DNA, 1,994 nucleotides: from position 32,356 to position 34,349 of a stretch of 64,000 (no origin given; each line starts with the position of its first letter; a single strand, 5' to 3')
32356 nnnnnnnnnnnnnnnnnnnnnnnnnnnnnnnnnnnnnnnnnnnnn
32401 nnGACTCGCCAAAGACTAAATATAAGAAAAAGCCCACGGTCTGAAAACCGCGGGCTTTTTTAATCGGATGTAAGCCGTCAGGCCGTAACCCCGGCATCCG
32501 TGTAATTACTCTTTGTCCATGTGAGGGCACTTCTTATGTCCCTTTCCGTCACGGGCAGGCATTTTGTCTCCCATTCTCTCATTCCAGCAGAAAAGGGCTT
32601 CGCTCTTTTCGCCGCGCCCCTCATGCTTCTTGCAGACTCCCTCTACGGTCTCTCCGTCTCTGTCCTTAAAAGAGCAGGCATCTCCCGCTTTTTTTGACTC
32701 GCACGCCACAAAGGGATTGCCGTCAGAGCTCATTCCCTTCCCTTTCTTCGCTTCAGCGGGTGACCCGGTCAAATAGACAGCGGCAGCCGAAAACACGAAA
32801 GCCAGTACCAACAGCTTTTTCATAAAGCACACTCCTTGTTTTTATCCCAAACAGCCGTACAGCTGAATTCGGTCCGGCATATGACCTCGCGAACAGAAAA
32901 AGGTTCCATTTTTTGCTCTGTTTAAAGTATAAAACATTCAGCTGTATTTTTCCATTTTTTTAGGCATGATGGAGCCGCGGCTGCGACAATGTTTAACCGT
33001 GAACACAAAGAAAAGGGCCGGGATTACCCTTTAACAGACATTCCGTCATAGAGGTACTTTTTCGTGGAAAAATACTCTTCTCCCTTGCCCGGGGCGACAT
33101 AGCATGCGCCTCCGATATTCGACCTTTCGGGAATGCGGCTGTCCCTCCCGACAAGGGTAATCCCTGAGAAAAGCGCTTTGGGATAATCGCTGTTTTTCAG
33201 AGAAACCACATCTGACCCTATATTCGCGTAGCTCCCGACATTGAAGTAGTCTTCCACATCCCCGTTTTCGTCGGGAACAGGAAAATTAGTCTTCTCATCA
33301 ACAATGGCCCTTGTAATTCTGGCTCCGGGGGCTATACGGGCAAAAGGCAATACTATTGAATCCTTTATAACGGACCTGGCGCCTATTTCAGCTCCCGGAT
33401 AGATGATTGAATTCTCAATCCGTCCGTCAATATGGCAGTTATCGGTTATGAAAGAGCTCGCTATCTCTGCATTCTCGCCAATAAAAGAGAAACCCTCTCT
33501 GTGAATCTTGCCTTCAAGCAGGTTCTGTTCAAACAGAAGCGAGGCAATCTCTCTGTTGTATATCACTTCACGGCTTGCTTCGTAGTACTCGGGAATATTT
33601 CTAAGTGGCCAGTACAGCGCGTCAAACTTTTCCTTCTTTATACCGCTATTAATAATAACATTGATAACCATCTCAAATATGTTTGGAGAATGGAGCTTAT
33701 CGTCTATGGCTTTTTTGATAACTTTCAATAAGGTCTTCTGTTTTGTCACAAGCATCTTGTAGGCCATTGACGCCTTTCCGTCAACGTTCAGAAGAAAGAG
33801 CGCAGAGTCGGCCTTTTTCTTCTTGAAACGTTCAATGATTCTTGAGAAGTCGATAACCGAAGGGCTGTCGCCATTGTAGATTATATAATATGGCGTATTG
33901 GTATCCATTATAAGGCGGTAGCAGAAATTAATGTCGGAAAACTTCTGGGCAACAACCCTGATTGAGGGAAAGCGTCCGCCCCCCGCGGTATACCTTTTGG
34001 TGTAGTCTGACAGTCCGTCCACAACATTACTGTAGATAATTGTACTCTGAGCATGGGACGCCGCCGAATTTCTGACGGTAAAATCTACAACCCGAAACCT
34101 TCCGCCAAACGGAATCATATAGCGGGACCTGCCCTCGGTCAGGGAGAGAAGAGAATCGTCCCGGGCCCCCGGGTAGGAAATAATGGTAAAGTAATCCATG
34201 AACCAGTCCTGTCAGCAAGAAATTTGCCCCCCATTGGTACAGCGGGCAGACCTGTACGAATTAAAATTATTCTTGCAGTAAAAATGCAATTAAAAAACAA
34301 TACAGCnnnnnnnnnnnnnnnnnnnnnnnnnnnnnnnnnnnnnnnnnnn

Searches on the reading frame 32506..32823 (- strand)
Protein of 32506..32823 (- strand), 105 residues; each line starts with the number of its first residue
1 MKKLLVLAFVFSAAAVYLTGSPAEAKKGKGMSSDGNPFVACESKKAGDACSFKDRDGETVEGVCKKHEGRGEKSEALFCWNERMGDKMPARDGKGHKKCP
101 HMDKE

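Call 5: search_protein_families(library=pfam, proteins=[window:32506-32823:-], max_evalue=0.01)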
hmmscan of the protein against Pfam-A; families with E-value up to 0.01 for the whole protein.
window:32506-32823:- (105 aa): 0 families

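Call 6: search_protein_families(library=ncbifam, proteins=[window:32506-32823:-], max_evalue=0.01)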
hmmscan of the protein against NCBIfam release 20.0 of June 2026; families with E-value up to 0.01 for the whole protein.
window:32506-32823:- (105 aa): 0 families

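Call 16: find_homologous_proteins(query=window:32506-32823:-, max_evalue=0.01)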
Query window:32506-32823:- (105 aa): 1 proteins with E <= 0.01 among 2 candidates.
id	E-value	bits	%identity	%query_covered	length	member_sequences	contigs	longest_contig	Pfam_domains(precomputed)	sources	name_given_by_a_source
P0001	2.7e-63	228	98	100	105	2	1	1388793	-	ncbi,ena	-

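Call 17: find_encoding_contigs(protein=P0001, flank=8000, max_places=4)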
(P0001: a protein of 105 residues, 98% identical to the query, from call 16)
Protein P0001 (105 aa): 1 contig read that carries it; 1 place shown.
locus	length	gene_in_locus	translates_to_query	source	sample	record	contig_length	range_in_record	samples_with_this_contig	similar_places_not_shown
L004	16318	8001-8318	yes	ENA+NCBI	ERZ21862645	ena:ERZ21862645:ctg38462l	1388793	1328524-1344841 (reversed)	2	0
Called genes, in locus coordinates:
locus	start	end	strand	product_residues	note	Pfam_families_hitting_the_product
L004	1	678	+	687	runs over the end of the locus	-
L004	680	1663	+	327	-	PF13174:TPR_6 (faint), PF13176:TPR_7 (faint), PF13428:TPR_14 (faint), PF13432:TPR_16 (faint), PF07719:TPR_2 (faint), PF14559:TPR_19 (faint), PF00515:TPR_1 (faint)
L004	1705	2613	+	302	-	PF14580:LRR_9 (faint), PF00560:LRR_1 (faint), PF12799:LRR_4, PF13855:LRR_8 (weak), PF12799:LRR_4 (weak)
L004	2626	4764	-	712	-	PF00753:Lactamase_B (weak), PF23023:Anti-Pycsar_Apyc1, PF12706:Lactamase_B_2 (weak), PF00027:cNMP_binding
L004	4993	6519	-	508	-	PF17651:Raco_middle, PF14574:RACo_C_ter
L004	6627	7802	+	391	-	PF25084:LbH_EIF2B, PF25087:GMPPB_C (faint), PF24894:Hexapep_GlmU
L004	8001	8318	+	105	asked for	-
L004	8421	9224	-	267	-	PF04454:Linocin_M18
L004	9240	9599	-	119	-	PF02915:Rubrerythrin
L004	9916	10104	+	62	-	-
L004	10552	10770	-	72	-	PF01850:PIN (weak)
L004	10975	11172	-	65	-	PF09957:VapB_antitoxin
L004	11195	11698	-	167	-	-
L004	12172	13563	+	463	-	PF01565:FAD_binding_4, PF02913:FAD-oxidase_C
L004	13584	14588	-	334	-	-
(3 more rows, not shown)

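Call 36: search_protein_representatives(protein=window:32506-32823:-)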
Query: 105 residues. Proteins with E-value up to 0.001 (for the whole library): 122; up to 1e-10: 9; up to 1e-30: 1. The best 122 are listed.
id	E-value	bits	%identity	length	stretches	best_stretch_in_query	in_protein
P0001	8.5e-64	228.4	98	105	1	1-105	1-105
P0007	1.1e-18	83.3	51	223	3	16-71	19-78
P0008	1.6e-12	63.6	34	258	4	6-100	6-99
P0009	3.9e-12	62.3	40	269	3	36-70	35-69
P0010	7.4e-12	61.4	50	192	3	32-68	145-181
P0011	1.6e-11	60.4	46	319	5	7-79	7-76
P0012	2.2e-11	59.9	39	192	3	24-70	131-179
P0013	2.2e-11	59.9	47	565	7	39-69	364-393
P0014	5.0e-11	58.7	43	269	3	36-101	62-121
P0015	2.5e-10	56.5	41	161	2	3-67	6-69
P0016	3.8e-10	55.9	42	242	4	6-70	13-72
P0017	4.5e-10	55.7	41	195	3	29-66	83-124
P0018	1.2e-09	54.2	54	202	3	23-79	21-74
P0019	6.4e-09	52.0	46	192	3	22-71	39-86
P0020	1.0e-08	51.3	42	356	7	39-67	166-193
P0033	4.5e-07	46.0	47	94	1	36-95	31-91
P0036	1.0e-06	44.9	43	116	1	3-90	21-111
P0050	4.0e-06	43.0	44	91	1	6-80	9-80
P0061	1.2e-05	41.4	43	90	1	3-79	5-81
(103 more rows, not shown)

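Call 38: search_protein_families(library=pfam, proteins=[P0007, P0008, P0009, P0010, P0011, P0013, P0015, P0033, P0036, P0050], max_evalue=1)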
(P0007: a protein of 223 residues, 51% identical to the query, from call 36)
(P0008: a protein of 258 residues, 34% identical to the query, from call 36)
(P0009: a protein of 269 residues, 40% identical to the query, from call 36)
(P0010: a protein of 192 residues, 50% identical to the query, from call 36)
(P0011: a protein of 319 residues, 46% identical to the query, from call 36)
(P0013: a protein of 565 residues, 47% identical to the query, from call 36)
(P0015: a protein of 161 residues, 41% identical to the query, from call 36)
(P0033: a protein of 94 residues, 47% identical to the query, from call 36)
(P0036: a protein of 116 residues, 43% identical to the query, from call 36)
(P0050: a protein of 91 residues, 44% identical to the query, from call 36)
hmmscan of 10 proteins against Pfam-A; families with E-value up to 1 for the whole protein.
P0007 (223 aa): 1 family
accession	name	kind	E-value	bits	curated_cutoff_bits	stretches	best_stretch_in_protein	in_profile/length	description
PF00163.24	Ribosomal_S4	-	0.029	15.5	23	0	55-82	26-53/95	Ribosomal protein S4/S9 N-terminal domain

P0008 (258 aa): 0 families

P0009 (269 aa): 2 families
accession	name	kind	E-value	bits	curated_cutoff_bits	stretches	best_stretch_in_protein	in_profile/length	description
PF05191.20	ADK_lid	-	0.0079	16.5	26.6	0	111-126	20-35/36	Adenylate kinase, active site lid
PF01299.22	Lamp2-like_luminal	-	0.12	12.6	27.2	0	207-236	37-66/148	Lysosome-associated membrane glycoprotein 2-like, luminal domains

P0010 (192 aa): 3 families
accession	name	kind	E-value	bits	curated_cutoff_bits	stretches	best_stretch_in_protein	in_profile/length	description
PF03663.20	Glyco_hydro_76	-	0.18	11.7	25.9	1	91-171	252-334/366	Glycosyl hydrolase family 76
PF04248.19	NTP_transf_9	-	0.26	11.5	22.1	0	81-121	16-55/93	Domain of unknown function (DUF427)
PF18669.6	Trp_ring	-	0.65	10.7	27.1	0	110-133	20-42/51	Trimeric autotransporter adhesin Trp ring domain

P0011 (319 aa): 2 families
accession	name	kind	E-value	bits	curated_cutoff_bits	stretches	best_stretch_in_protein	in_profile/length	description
PF24973.1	EGF_LMN_ATRN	-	0.071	13.7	27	0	213-227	14-28/44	Laminin/attractin EGF domain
PF01272.25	GreA_GreB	-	0.099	13.1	26.9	0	38-62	45-69/77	Transcription elongation factor, GreA/GreB, C-term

P0013 (565 aa): 0 families

P0015 (161 aa): 3 families
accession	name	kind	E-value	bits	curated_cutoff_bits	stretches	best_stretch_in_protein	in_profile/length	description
PF14801.12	TrmI-like_N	-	0.01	16.2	24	0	47-70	4-27/50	TrmI-like N-terminal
PF11448.13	DUF3005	-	0.072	13.6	25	0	35-63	58-86/109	Protein of unknown function (DUF3005)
PF06649.17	DUF1161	-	0.42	11.4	25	0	130-142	33-45/52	Protein of unknown function (DUF1161)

P0033 (94 aa): 2 families
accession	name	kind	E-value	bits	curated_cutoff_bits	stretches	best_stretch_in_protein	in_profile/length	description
PF08105.16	Antimicrobial10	-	0.1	13.1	25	1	5-35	6-36/50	Metchnikowin family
PF03823.19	Neurokinin_B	-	0.31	11.5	25.1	1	3-16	2-15/58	Neurokinin B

P0036 (116 aa): 0 families

P0050 (91 aa): 0 families
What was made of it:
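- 32506..32823 (-): Neighbour, not part of the system: 105-aa secreted Lys-rich protein with one copy of an unannotated four-Cys module. There are no Pfam or NCBIfam hits (calls 5, 6, 38).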

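Call 39: find_encoding_contigs(protein=P0033, flank=5000, max_places=4)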
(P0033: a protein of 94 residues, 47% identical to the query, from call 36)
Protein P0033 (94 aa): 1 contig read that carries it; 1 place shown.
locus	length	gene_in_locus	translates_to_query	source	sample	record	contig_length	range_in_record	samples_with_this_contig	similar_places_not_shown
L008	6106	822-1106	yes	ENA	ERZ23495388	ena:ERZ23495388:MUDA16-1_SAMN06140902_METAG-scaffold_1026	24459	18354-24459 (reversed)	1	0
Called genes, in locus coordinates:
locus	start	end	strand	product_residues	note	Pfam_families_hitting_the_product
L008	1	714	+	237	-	?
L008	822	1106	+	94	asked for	-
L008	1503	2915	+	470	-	PF00108:Thiolase_N, PF02803:Thiolase_C (weak), PF22691:Thiolase_C_1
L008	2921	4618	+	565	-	-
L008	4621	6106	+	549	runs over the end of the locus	PF12833:HTH_18, PF00165:HTH_AraC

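Call 40: find_encoding_contigs(protein=P0036, flank=5000, max_places=4)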
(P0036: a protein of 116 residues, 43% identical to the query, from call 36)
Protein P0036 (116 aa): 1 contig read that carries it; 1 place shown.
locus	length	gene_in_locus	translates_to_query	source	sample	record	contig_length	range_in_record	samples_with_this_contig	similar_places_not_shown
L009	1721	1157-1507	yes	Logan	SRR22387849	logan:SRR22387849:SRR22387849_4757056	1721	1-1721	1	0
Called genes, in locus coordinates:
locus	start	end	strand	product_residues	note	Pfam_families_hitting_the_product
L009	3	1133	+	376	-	?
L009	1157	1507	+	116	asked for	-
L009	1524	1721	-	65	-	?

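Call 41: find_encoding_contigs(protein=P0050, flank=5000, max_places=4)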
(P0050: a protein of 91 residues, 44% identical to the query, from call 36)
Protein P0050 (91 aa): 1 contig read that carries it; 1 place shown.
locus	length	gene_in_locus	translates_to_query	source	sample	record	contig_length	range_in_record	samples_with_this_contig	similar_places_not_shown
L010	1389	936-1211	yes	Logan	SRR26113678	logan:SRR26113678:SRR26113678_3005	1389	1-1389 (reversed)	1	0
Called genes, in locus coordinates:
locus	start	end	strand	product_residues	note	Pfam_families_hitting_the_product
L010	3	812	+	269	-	?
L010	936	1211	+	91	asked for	-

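Call 42: find_encoding_contigs(protein=P0061, flank=5000, max_places=4)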
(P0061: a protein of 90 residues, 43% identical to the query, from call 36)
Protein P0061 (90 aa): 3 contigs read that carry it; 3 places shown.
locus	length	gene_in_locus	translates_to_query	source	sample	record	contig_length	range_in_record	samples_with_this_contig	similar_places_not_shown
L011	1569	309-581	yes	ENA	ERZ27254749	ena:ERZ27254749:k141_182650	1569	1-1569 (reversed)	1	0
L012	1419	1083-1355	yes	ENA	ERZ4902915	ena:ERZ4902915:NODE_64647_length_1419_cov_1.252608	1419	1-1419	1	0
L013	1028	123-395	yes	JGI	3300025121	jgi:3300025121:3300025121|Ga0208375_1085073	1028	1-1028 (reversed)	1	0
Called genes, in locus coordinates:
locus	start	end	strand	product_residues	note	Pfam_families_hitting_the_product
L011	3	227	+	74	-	?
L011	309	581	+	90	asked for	-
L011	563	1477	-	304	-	PF00892:EamA, PF16913:PUNUT (weak), PF00892:EamA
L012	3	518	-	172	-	?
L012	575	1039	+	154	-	-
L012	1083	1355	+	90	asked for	-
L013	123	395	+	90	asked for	-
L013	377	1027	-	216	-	?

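Call 65: predict_structure(alignment_id=A4)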
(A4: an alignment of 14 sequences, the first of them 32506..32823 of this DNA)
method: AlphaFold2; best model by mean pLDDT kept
length: 105 residues; sequences in the alignment: 14
mean_pLDDT: 72.9   pTM: 0.49
mean pLDDT of the five models: 72.9, 69.4, 69.0, 68.5, 67.6
residues with pLDDT >= 90: 21; 70-90: 28; 50-70: 51; < 50: 5
segments of 3 or more residues with pLDDT < 50: 26-30
pLDDT, mean of each block of 10 residues (from residue 1): 62 64 51 70 92 88 88 81 76 62 62
secondary structure, 60 per line:
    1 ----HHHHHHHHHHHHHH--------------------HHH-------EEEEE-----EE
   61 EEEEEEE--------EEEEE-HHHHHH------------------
elements in order: H5-18 E49-53 E59-67 E76-80 H82-87

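Call 75: search_protein_families(library=phrogs, proteins=[window:32506-32823:-], max_evalue=0.01)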
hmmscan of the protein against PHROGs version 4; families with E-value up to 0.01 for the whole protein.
window:32506-32823:- (105 aa): 0 families

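Call 76: search_protein_families(library=padloc, proteins=[window:32506-32823:-], max_evalue=0.01)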
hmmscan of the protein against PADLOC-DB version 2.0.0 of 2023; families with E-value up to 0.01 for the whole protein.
window:32506-32823:- (105 aa): 0 families

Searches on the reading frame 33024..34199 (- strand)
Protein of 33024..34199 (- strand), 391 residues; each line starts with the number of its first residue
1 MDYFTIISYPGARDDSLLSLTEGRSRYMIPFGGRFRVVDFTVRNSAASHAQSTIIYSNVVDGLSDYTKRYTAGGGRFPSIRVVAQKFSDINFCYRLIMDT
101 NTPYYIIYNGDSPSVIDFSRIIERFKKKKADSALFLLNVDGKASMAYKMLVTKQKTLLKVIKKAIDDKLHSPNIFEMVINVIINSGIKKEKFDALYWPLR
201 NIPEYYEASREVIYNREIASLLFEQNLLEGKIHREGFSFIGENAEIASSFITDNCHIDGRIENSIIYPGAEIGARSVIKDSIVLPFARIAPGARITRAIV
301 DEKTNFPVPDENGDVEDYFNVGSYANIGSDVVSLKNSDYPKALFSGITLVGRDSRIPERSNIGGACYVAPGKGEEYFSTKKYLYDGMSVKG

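Call 5: search_protein_families(library=pfam, proteins=[window:33024-34199:-], max_evalue=0.01)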
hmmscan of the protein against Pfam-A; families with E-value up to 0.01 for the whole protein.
window:33024-34199:- (391 aa): 5 families
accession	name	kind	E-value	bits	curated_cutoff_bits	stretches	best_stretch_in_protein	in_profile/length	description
PF24894.1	Hexapep_GlmU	-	2.3e-10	41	23.3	1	242-307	12-78/104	GlmU-like, C-terminal hexapeptide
PF25084.1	LbH_EIF2B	-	1.2e-08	35.3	54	1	238-298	28-90/105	EIF2B subunit epsilon LbH domain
PF00132.30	Hexapep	-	0.00018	21.5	27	0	253-279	6-29/36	Bacterial transferase hexapeptide (six repeats)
PF04519.19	Bactofilin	-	0.0061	17.2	27.9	0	228-295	25-93/98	Polymer-forming cytoskeletal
PF01726.22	LexA_DNA_bind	-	0.0074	16.5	23.7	0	149-185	3-39/65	LexA DNA binding domain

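Call 6: search_protein_families(library=ncbifam, proteins=[window:33024-34199:-], max_evalue=0.01)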
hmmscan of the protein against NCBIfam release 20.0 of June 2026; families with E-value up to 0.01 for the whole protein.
window:33024-34199:- (391 aa): 12 families
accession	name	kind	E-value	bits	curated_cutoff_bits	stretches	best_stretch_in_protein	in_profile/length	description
NF003670.0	PRK05293.1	equivalog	5.1e-26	91.5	470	2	176-305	220-351/382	glucose-1-phosphate adenylyltransferase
TIGR02092.1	glgD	equivalog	7.5e-26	91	236.6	2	129-303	171-345/370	glucose-1-phosphate adenylyltransferase subunit GlgD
TIGR02091.1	glgC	equivalog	4.8e-21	75.2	424.9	2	123-306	170-356/364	glucose-1-phosphate adenylyltransferase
NF002023.0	PRK00844.1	subfamily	9e-17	61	458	2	190-306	253-375/408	glucose-1-phosphate adenylyltransferase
NF001947.0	PRK00725.1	subfamily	7.8e-15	54.5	470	2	244-307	324-388/426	glucose-1-phosphate adenylyltransferase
NF002772.0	PRK02862.1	equivalog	6.7e-10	38.3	537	1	95-174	109-189/429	glucose-1-phosphate adenylyltransferase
NF052502.1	man1P_GTase_Rv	exception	1.5e-08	33.9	440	1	249-303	265-321/352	mannose-1-phosphate guanylyltransferase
NF010936.0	PRK14356.1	equivalog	3.5e-06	26.2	666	0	94-177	90-172/456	bifunctional UDP-N-acetylglucosamine diphosphorylase/glucosamine-1-phosphate N-acetyltransferase GlmU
NF006986.0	PRK09451.1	equivalog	0.00022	20.2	725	0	235-296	281-339/456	bifunctional UDP-N-acetylglucosamine diphosphorylase/glucosamine-1-phosphate N-acetyltransferase GlmU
TIGR01208.1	rmlA_long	equivalog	0.00086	18.3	320.25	0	259-301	261-303/353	glucose-1-phosphate thymidylyltransferase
TIGR01173.1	glmU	equivalog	0.0037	16.1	366.85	0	224-297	273-337/452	bifunctional UDP-N-acetylglucosamine diphosphorylase/glucosamine-1-phosphate N-acetyltransferase GlmU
TIGR03992.1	Arch_glmU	subfamily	0.0089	14.9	292.1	0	236-296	271-334/393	bifunctional sugar-1-phosphate nucleotidylyltransferase/acetyltransferase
